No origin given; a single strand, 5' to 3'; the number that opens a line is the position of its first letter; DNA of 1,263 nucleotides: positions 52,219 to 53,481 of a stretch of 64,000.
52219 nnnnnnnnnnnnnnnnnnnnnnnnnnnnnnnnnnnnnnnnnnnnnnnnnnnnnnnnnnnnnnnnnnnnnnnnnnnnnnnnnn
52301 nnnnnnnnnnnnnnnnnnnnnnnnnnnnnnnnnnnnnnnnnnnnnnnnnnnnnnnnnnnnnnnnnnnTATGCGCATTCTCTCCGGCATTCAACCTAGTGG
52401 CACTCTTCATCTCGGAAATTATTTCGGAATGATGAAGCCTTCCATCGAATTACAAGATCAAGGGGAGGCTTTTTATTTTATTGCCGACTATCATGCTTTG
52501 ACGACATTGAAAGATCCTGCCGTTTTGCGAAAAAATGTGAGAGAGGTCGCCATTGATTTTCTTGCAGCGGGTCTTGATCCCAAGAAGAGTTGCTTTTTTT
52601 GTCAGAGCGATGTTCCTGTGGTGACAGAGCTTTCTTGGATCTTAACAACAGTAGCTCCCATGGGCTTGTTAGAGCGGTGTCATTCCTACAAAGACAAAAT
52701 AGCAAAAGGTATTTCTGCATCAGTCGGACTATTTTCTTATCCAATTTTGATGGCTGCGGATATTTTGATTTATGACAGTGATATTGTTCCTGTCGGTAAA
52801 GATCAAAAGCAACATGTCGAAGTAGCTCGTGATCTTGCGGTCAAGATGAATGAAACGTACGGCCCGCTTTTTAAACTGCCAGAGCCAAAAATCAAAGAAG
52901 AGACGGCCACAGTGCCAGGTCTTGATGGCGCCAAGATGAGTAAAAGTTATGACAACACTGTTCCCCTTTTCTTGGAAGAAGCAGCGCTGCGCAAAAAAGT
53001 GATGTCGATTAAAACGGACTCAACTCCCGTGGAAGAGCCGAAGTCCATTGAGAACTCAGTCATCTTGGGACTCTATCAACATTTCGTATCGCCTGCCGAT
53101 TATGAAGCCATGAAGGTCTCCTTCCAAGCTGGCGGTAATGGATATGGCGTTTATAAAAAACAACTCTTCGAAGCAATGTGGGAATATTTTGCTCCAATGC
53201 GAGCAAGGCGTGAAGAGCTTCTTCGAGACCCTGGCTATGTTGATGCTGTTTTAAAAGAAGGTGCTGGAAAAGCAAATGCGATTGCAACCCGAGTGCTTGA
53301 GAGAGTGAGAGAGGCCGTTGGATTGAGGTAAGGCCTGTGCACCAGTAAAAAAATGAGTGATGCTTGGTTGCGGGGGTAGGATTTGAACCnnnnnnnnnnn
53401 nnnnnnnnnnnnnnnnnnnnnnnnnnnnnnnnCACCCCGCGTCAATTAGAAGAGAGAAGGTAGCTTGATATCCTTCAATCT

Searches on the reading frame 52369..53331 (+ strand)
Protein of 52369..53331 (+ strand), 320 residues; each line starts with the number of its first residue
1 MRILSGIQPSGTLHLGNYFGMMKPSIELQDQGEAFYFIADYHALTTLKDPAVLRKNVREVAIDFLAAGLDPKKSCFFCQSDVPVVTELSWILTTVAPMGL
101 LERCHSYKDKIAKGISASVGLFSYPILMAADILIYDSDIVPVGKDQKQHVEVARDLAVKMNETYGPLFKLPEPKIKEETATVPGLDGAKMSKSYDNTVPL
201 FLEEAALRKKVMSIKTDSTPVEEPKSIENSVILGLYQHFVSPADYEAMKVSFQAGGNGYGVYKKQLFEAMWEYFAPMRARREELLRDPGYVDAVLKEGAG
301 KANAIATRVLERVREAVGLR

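Call 70: find_homologous_proteins(query=window:52369-53331:+, max_evalue=1e-60)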
Query window:52369-53331:+ (320 aa): 8000 proteins with E <= 1e-60 among 8000 candidates; the best 120 are listed.
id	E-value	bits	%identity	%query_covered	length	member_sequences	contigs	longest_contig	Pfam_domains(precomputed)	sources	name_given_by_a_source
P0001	6.2e-210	714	100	100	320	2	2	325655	PF00579.32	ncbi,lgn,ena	-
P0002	4.9e-187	638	89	100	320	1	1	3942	PF00579.32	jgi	-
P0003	6.3e-186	635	89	100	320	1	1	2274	PF00579.32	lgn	-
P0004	3.0e-184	629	89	100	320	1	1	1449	PF00579.32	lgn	-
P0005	1.1e-183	627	88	100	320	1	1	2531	PF00579.32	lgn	-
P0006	1.6e-182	624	87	100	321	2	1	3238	PF00579.32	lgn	-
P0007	4.7e-181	619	87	100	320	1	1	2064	PF00579.32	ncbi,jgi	jgi:tryptophanyl-tRNA synthetase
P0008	3.0e-179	613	86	100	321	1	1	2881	PF00579.32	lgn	-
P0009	4.4e-179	612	85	100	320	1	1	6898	PF00579.32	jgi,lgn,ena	-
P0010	8.0e-179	611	85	100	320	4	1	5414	PF00579.32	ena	-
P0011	3.8e-177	606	85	100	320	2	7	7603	PF00579.32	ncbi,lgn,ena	-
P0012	9.4e-176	601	84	100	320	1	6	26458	PF00579.32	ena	-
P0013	1.4e-175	601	85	100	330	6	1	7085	PF00579.32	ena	-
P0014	1.2e-174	598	84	100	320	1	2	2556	PF00579.32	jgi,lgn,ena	-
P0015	2.0e-171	587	81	100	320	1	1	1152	PF00579.32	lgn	-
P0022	6.3e-168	576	79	100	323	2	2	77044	PF00579.32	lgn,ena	-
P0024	9.1e-164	562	78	100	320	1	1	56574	PF00579.32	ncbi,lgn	ncbi:MAG: tryptophan--tRNA ligase [Chthoniobacterales bacterium]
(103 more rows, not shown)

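Call 71: find_encoding_contigs(protein=P0012, flank=10000, max_places=2)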
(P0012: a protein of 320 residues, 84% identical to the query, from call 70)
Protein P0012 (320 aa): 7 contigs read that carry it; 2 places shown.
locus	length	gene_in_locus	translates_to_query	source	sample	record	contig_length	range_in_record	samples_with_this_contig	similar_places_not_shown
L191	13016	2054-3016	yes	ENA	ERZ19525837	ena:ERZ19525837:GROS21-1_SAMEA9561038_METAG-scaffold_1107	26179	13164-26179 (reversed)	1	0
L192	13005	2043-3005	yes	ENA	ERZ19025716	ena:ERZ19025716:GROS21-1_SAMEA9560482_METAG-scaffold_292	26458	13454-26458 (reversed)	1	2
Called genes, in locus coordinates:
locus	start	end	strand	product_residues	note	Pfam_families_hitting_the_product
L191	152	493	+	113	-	-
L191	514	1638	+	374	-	-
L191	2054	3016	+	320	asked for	PF00579:tRNA-synt_1b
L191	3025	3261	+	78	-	-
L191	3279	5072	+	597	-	-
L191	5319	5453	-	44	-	-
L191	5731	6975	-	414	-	PF13173:AAA_14, PF13635:DUF4143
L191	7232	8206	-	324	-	PF09243:Rsm22, PF05175:MTS (weak), PF13649:Methyltransf_25 (weak), PF13847:Methyltransf_31 (faint)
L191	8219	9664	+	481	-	-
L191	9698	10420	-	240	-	-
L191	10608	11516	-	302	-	PF02899:Phage_int_SAM_1, PF13495:Phage_int_SAM_4, PF00589:Phage_integrase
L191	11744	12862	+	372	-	PF13439:Glyco_transf_4, PF13579:Glyco_trans_4_4 (weak), PF20706:GT4-conflict (weak), PF00534:Glycos_transf_1, PF13692:Glyco_trans_1_4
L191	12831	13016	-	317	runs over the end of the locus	PF03372:Exo_endo_phos, PF19580:Exo_endo_phos_3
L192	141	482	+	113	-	-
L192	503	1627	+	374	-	-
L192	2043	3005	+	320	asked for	PF00579:tRNA-synt_1b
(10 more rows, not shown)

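Call 72: find_encoding_contigs(protein=P0022, flank=10000, max_places=2)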
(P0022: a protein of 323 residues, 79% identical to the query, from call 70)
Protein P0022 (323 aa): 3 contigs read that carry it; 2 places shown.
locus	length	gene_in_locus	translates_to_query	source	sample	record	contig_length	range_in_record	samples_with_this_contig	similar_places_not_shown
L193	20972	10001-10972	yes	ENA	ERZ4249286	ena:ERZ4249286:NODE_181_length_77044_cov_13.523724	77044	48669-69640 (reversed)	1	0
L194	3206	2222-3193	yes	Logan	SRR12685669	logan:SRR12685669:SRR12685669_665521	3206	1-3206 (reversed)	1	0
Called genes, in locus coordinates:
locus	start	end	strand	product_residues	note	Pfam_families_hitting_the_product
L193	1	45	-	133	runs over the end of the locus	-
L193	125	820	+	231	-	PF22624:AASDHPPT_N (weak), PF01648:ACPS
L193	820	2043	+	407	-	PF00270:DEAD, PF04851:ResIII, PF00271:Helicase_C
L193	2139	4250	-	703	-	PF00263:Secretin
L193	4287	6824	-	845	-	PF00263:Secretin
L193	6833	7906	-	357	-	-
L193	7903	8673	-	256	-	PF28028:Amuc_1100 (weak)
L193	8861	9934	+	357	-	PF00383:dCMP_cyt_deam_1, PF14437:MafB19-deam, PF01872:RibD_C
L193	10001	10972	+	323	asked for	PF00579:tRNA-synt_1b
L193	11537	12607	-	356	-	PF09243:Rsm22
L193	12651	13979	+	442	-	-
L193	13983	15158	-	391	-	PF01757:Acyl_transf_3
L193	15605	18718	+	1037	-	PF00873:ACR_tran, PF02355:SecD_SecF_C (faint), PF03176:MMPL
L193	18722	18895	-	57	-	-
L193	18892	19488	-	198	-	-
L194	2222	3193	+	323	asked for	PF00579:tRNA-synt_1b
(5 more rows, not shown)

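Call 73: find_encoding_contigs(protein=P0024, flank=10000, max_places=2)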
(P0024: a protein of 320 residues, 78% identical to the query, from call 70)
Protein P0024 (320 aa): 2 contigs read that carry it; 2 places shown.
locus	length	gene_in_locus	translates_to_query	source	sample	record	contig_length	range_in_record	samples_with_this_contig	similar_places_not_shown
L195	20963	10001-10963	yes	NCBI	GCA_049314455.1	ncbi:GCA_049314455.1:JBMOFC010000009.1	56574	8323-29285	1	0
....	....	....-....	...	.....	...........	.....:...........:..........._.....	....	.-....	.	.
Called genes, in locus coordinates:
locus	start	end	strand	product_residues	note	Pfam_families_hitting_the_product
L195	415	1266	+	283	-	PF17848:Zn_ribbon_ACC, PF01039:Carboxyl_trans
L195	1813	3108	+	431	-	PF08245:Mur_ligase_M (faint), PF02875:Mur_ligase_C, PF27239:FOL3_C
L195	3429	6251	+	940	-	PF03477:ATP-cone, PF00317:Ribonuc_red_lgN, PF02867:Ribonuc_red_lgC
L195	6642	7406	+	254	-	PF01487:DHquinase_I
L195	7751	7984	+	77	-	PF00462:Glutaredoxin, PF13417:GST_N_3, PF13409:GST_N_2 (weak)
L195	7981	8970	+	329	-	PF02547:Queuosine_synth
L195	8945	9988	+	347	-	PF00383:dCMP_cyt_deam_1, PF14437:MafB19-deam, PF01872:RibD_C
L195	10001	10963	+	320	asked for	PF00579:tRNA-synt_1b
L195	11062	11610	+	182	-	-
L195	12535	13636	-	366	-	PF03462:PCRF, PF00472:RF-1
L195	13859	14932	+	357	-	-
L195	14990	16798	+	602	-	PF17297:PEPCK_N, PF00821:PEPCK_GTP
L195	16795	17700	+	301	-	-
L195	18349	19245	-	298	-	PF14559:TPR_19 (faint)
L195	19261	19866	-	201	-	-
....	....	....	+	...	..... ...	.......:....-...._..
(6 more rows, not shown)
